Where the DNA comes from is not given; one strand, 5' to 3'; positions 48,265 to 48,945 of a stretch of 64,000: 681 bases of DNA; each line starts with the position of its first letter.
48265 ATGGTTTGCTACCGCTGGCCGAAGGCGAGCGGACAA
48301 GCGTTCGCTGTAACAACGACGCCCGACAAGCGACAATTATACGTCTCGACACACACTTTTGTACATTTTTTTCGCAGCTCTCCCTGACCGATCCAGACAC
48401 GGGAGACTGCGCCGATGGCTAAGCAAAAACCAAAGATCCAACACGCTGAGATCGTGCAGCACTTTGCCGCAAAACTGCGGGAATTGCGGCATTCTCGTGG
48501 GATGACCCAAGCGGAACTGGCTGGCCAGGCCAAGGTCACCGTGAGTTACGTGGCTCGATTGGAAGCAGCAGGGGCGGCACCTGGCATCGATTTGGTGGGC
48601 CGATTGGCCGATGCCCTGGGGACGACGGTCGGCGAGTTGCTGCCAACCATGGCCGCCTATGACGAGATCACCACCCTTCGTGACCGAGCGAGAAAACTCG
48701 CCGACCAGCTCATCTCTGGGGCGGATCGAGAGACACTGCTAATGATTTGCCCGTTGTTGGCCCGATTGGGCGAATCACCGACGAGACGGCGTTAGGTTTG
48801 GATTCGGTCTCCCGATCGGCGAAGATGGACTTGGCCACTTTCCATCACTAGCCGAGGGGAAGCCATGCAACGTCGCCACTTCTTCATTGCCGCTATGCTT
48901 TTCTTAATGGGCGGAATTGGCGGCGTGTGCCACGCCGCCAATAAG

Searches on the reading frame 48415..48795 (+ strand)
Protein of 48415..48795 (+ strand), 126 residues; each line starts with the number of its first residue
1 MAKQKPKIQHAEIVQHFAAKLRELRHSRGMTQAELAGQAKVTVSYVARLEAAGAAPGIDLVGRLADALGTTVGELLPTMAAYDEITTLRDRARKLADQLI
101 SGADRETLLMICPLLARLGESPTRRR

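Call 20: search_protein_families(library=pfam, proteins=[window:48415-48795:+], max_evalue=0.001)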
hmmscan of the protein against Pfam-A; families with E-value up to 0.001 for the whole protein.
window:48415-48795:+ (126 aa): 4 families
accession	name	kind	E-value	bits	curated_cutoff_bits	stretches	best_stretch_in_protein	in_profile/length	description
PF13560.12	HTH_31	-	9.8e-14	51.9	27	1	16-74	1-60/64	Helix-turn-helix domain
PF01381.28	HTH_3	-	9.6e-12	45.2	23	1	21-75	1-55/55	Helix-turn-helix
PF13443.12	HTH_26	-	4.1e-07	30.6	22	1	20-76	1-58/63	Cro/C1-type HTH DNA-binding domain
PF13413.12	HTH_25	-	0.00035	20.8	24.6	1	21-51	2-32/62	Helix-turn-helix domain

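Call 71: search_protein_families(library=phrogs, proteins=[window:48415-48795:+], max_evalue=0.1)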
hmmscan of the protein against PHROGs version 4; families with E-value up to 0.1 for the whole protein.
window:48415-48795:+ (126 aa): 29 families (the best 25 are shown)
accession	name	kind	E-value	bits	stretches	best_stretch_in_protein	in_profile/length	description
phrog_5823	-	transcription regulation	1e-11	45.6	1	15-77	5-68/404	transcriptional regulator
phrog_4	-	transcription regulation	1.7e-09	38.2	1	13-77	133-193/400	transcriptional repressor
phrog_3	-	transcription regulation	2.9e-09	38.2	1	10-78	82-148/430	transcriptional repressor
phrog_8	-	transcription regulation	5.8e-08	33.6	1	17-76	77-136/346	transcriptional regulator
phrog_7241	-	transcription regulation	3e-07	31.5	1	19-76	64-121/122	transcriptional regulator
phrog_2439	-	transcription regulation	1.3e-06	28.6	1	14-91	5-83/367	transcriptional regulator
phrog_1373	-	transcription regulation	1.5e-06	29.3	1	14-78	63-125/166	transcriptional regulator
phrog_4836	-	transcription regulation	2.1e-05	25.2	1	16-77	75-136/194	CII-like regulator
phrog_7950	-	transcription regulation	7.3e-05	23.8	1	19-52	10-43/68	transcriptional repressor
phrog_3949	-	transcription regulation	9.4e-05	23.5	1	1-76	1-73/161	transcriptional repressor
phrog_2104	-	unknown function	0.00056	21.1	1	12-57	35-80/103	-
phrog_2967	-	transcription regulation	0.00084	19.9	1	12-75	6-69/225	transcriptional regulator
phrog_9908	-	DNA, RNA and nucleotide metabolism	0.0018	18.5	1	16-71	13-68/282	DNA binding protein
phrog_2339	-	DNA, RNA and nucleotide metabolism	0.0035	18.3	1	17-72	26-82/98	HTH DNA binding protein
phrog_29047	-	unknown function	0.0073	17.2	1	17-72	92-147/159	-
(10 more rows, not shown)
